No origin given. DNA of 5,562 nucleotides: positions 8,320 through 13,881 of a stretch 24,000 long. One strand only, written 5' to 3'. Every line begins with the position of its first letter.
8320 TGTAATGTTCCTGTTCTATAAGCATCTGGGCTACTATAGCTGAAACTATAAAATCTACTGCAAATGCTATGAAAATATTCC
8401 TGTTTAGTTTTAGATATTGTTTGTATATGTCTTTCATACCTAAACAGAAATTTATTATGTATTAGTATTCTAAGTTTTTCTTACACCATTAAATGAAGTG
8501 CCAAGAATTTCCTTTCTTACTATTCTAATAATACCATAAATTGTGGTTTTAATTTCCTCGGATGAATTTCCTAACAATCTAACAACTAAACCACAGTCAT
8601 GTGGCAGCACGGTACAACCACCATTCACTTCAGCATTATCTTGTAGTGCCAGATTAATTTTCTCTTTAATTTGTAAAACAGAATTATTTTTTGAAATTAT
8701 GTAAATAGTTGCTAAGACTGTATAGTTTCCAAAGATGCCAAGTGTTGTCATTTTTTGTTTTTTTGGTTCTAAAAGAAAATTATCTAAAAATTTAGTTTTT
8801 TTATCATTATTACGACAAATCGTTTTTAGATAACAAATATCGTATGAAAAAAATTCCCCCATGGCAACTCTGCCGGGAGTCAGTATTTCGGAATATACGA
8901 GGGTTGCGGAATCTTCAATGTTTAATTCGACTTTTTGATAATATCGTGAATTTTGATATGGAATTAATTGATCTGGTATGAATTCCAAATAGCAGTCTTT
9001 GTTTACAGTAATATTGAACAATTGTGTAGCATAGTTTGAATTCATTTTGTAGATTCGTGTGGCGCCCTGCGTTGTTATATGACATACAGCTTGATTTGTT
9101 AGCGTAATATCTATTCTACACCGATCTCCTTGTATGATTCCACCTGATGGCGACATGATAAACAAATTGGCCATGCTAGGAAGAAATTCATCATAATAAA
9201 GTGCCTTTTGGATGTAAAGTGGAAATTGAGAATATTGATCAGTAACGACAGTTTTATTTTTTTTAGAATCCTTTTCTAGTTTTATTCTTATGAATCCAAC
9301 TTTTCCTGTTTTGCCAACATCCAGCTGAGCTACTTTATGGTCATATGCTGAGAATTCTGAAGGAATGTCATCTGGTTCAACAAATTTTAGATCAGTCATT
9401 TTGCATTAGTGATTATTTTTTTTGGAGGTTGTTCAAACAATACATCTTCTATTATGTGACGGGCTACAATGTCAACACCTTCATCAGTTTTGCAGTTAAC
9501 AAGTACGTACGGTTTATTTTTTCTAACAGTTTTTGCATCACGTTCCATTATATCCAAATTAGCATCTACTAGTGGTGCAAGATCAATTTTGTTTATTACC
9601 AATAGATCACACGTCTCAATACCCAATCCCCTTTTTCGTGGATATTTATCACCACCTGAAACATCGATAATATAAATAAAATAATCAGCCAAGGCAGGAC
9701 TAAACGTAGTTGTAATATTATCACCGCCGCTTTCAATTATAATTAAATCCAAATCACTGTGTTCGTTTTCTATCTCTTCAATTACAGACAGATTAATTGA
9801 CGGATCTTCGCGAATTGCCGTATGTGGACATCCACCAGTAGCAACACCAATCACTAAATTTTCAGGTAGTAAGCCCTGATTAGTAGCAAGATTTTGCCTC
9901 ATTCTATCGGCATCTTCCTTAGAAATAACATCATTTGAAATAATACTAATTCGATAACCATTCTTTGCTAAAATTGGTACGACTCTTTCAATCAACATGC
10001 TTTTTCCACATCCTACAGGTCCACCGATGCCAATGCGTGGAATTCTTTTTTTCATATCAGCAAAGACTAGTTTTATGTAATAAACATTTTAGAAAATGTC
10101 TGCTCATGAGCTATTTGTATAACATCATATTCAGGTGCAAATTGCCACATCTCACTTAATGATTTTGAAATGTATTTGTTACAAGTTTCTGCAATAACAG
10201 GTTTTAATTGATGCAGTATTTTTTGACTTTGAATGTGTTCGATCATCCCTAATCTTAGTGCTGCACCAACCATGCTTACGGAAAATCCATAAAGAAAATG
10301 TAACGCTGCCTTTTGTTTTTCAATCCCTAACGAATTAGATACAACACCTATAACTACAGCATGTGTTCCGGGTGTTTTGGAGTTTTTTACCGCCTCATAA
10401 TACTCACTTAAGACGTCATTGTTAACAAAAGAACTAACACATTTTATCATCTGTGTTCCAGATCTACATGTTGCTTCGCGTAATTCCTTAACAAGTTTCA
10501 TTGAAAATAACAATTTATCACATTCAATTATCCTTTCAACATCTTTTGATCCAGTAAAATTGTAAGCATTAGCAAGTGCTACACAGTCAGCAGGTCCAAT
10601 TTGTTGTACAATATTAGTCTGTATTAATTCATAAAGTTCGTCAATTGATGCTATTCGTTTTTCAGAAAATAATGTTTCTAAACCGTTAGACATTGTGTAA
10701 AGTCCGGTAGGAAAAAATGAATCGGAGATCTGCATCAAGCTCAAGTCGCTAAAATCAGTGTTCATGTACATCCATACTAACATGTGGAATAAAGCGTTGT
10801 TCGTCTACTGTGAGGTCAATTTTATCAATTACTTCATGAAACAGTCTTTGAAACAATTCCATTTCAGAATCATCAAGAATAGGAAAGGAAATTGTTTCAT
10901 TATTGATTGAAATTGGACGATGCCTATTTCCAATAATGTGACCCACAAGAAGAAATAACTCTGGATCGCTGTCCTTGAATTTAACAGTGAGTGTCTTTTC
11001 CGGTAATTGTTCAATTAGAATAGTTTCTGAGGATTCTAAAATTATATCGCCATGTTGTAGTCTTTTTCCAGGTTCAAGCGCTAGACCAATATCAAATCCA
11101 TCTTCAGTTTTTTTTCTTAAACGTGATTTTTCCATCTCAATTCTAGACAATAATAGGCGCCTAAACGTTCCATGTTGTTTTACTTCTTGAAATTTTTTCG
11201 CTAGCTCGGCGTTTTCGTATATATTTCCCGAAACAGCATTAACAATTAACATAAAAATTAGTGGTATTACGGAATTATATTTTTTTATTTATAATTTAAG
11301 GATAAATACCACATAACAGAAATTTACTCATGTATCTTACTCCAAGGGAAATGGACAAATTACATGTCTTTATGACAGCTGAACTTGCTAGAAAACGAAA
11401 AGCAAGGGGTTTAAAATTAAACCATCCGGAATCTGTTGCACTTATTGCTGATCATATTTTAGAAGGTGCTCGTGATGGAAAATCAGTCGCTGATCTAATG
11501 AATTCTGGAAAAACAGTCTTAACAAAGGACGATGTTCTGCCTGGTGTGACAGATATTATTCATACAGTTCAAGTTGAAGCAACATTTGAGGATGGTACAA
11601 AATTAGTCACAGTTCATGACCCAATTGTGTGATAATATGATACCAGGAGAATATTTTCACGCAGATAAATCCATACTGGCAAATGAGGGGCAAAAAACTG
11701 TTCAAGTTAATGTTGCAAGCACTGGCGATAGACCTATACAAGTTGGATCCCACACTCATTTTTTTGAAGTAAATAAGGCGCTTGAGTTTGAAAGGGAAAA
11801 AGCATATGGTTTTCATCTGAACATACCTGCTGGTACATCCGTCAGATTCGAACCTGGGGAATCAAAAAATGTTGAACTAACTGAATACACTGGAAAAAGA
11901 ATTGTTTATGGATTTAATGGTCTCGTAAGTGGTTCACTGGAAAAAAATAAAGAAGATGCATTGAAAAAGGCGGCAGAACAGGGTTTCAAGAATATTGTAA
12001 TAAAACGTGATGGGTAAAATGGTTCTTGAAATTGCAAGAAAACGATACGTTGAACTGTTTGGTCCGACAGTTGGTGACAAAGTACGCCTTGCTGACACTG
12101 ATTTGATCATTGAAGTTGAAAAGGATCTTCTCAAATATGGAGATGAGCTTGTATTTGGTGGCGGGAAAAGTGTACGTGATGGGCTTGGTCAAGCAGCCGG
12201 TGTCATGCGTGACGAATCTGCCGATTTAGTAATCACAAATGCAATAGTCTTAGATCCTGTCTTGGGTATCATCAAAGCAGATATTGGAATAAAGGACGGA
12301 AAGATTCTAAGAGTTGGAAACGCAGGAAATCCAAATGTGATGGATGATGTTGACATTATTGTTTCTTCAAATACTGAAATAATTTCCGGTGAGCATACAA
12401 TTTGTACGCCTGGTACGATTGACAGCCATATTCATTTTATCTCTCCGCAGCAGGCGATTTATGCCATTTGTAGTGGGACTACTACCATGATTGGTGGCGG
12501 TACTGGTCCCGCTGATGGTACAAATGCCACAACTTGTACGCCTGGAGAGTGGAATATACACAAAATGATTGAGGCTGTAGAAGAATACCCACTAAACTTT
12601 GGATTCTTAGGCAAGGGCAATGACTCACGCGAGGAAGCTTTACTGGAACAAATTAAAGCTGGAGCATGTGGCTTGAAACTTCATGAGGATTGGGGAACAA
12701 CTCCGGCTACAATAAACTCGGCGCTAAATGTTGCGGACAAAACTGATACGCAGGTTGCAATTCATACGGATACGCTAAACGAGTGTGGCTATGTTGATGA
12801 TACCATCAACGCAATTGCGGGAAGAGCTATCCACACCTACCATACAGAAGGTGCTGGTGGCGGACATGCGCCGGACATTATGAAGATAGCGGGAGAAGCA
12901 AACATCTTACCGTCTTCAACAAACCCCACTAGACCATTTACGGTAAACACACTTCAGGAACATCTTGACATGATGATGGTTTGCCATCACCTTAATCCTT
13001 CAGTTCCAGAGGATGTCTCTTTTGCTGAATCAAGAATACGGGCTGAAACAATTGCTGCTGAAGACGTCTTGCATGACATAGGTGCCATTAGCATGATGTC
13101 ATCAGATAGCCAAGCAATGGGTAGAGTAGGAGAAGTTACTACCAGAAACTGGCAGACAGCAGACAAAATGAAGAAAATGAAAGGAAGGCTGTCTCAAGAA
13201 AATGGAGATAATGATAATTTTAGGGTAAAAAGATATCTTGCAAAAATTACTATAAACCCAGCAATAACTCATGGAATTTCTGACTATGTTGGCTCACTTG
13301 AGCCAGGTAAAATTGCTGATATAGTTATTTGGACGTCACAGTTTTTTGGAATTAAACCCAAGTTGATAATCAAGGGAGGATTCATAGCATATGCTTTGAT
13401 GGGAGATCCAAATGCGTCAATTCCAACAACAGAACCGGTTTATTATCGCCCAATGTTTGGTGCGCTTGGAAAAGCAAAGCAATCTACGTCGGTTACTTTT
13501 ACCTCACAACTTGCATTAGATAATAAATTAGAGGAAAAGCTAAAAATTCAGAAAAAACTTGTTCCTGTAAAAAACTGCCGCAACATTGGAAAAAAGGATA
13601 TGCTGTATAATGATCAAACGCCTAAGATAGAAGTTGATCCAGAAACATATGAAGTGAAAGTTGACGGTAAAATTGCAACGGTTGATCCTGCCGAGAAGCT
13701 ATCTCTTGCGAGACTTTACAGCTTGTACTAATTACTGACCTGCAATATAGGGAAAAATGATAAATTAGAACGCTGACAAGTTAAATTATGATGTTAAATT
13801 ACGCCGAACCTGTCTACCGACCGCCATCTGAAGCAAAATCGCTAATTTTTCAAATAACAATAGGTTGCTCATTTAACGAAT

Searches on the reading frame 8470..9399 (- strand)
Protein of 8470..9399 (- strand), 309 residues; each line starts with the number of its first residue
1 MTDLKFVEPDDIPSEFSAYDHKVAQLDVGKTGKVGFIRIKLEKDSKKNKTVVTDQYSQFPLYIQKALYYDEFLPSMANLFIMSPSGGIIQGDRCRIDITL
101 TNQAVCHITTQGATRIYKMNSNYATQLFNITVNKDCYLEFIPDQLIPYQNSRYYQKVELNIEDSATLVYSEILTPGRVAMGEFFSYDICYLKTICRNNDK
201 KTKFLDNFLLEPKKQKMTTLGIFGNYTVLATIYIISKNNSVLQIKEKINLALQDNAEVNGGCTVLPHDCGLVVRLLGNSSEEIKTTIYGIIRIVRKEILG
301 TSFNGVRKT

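Call 3: search_protein_families(library=pfam, proteins=[window:8470-9399:-])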
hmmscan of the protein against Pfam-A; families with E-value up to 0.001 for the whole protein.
window:8470-9399:- (309 aa): 1 family
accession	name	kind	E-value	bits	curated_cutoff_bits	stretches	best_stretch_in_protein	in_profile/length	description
PF01774.22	UreD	-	5.1e-50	170.8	27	1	80-282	1-201/201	UreD urease accessory protein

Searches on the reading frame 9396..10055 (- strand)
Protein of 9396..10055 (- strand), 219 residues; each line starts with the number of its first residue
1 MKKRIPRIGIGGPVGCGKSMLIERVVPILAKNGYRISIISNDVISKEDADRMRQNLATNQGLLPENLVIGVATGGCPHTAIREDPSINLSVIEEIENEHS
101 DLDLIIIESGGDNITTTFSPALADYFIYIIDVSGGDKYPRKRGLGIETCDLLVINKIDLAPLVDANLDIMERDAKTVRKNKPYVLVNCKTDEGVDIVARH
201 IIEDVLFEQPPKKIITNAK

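Call 3: search_protein_families(library=pfam, proteins=[window:9396-10055:-])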
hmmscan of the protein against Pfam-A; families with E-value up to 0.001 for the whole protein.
window:9396-10055:- (219 aa): 3 families
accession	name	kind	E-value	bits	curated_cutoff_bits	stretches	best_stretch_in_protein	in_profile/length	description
PF02492.25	cobW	-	2.2e-31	109.3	20.7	1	7-183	2-178/180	CobW/HypB/UreG, nucleotide-binding domain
PF03308.22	MeaB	-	6e-10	39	23.1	1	6-201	34-231/273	Methylmalonyl Co-A mutase-associated GTPase MeaB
PF03205.20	MobB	-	3e-05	24.3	26.6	1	9-44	3-38/133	Molybdopterin guanine dinucleotide synthesis protein B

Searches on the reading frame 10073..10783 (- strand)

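Call 5: search_protein_families(library=pfam, proteins=[window:10073-10783:-])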
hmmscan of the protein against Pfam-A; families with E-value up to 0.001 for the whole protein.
window:10073-10783:- (236 aa): 1 family
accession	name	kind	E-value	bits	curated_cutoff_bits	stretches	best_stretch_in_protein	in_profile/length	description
PF01730.21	UreF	-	4e-35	121.8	23.3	1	47-193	4-150/151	UreF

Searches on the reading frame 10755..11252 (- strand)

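Call 5: search_protein_families(library=pfam, proteins=[window:10755-11252:-])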
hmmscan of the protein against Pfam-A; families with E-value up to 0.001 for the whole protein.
window:10755-11252:- (165 aa): 1 family
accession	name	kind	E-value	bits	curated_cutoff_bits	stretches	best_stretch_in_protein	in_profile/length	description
PF02814.20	UreE_N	-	4.5e-10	39.3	26.9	1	29-74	12-57/62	UreE urease accessory protein, N-terminal domain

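Call 45: search_protein_families(library=ncbifam, proteins=[window:10755-11252:-], max_evalue=0.01)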
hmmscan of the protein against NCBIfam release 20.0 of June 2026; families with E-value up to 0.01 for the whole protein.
window:10755-11252:- (165 aa): 12 families
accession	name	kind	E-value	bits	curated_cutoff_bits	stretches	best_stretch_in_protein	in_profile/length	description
NF009752.0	PRK13261.1-2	equivalog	4.2e-19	68.9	162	1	1-154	1-154/169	urease accessory protein UreE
NF009751.0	PRK13261.1-1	equivalog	2.5e-11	43.4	144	1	21-123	8-110/160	urease accessory protein UreE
NF009756.0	PRK13261.2-2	equivalog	8.4e-11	41.5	138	1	18-138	14-132/153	urease accessory protein UreE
NF009754.0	PRK13261.1-6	equivalog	9.2e-10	38.5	171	1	2-125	2-117/169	urease accessory protein UreE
NF009759.0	PRK13261.2-5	equivalog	1.7e-08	34.7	290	1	31-165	21-150/150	urease accessory protein UreE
NF009757.0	PRK13261.2-3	equivalog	2.2e-08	34.2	199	1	2-116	1-110/159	urease accessory protein UreE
NF009762.0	PRK13263.1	equivalog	1.1e-07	31.7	221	1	34-137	26-127/206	urease accessory protein UreE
NF009755.0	PRK13261.2-1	equivalog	5.6e-07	29.7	223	1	3-119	2-110/150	urease accessory protein UreE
NF009761.0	PRK13262.1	equivalog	6e-06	26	453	1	2-78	2-74/231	urease accessory protein UreE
NF011299.0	PRK14711.1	equivalog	2.1e-05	24.4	361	1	1-73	1-68/201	urease accessory protein UreE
NF010711.0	PRK14113.1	equivalog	7.7e-05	22.2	240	1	35-123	21-108/152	urease accessory protein UreE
NF009753.0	PRK13261.1-5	equivalog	0.0025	17.4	287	1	39-121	24-106/166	urease accessory protein UreE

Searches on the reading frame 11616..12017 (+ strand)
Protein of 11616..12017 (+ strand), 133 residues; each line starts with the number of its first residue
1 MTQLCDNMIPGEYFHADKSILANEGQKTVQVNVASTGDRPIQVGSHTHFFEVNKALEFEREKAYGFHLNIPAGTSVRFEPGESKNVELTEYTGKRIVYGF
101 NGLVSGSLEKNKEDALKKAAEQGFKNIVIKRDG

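Call 5: search_protein_families(library=pfam, proteins=[window:11616-12017:+])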
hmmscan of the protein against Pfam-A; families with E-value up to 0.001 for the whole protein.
window:11616-12017:+ (133 aa): 1 family
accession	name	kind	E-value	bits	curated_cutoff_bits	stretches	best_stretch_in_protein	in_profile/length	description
PF00699.25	Urease_beta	-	6.4e-43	145.2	25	1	10-106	1-97/98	Urease beta subunit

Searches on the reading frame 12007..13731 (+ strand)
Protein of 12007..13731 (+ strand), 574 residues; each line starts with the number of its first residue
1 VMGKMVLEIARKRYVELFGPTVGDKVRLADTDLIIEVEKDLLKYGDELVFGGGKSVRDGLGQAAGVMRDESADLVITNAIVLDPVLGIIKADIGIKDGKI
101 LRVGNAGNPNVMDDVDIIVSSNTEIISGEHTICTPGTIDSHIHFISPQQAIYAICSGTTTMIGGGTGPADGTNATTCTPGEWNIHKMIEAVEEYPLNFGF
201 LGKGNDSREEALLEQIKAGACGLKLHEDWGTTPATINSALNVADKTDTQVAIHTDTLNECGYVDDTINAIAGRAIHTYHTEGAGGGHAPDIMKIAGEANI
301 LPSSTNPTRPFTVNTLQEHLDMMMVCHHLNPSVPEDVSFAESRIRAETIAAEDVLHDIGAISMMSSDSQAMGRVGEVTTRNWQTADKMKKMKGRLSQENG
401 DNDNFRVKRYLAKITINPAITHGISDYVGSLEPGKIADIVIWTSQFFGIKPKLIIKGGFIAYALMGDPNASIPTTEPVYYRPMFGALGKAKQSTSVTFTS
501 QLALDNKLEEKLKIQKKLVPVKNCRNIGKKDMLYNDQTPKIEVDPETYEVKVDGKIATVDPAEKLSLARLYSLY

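Call 5: search_protein_families(library=pfam, proteins=[window:12007-13731:+])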
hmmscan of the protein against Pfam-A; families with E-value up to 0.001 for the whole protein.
window:12007-13731:+ (574 aa): 3 families
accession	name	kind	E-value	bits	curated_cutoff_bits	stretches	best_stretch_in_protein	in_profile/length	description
PF01979.26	Amidohydro_1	-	3.2e-79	267.1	25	1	133-460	2-340/345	Amidohydrolase family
PF00449.26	Urease_alpha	-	7.5e-50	168.7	23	1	8-126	2-121/121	Urease alpha-subunit, N-terminal domain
PF07969.17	Amidohydro_3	-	3.8e-08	33.7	29.7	1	234-452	262-454/472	Amidohydrolase family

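Call 72: find_related_loci(query=A3, collection=metagenome_contigs, flank=10000)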
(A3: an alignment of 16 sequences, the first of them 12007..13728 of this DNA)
Query A3 (574 aa) in metagenome_contigs; peptide patterns used: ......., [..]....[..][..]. (x = any residue, [..] = any of these).
600 stretches matched a pattern (row limit reached: there are more); 592 encode a relative of the query (tblastn E <= 1e-3); the best 80 are kept; 80 distinct loci.
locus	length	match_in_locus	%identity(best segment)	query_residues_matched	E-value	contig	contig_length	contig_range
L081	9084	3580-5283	86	7-574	0e+0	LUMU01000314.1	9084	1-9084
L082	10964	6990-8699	84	5-574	0e+0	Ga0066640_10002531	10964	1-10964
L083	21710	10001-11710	83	5-574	0e+0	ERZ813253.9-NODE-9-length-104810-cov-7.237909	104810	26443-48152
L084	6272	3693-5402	84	5-574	0e+0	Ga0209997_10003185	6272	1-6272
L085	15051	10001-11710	81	5-574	0e+0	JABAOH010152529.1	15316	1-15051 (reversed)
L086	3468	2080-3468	98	1-463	0e+0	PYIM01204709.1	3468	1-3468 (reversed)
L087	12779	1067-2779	79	4-574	0e+0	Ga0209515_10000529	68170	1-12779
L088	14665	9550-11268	80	4-574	0e+0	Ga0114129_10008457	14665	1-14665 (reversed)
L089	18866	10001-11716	80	5-574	0e+0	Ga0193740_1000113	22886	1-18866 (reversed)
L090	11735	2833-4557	71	4-573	0e+0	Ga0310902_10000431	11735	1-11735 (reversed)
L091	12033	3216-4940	69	4-573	0e+0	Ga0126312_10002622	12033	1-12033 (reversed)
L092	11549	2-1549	78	59-574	0e+0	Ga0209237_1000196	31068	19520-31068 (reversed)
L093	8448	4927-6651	67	4-573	0e+0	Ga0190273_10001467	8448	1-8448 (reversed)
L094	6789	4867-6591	68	4-573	0e+0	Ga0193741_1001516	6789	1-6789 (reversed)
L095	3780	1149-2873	67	4-573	0e+0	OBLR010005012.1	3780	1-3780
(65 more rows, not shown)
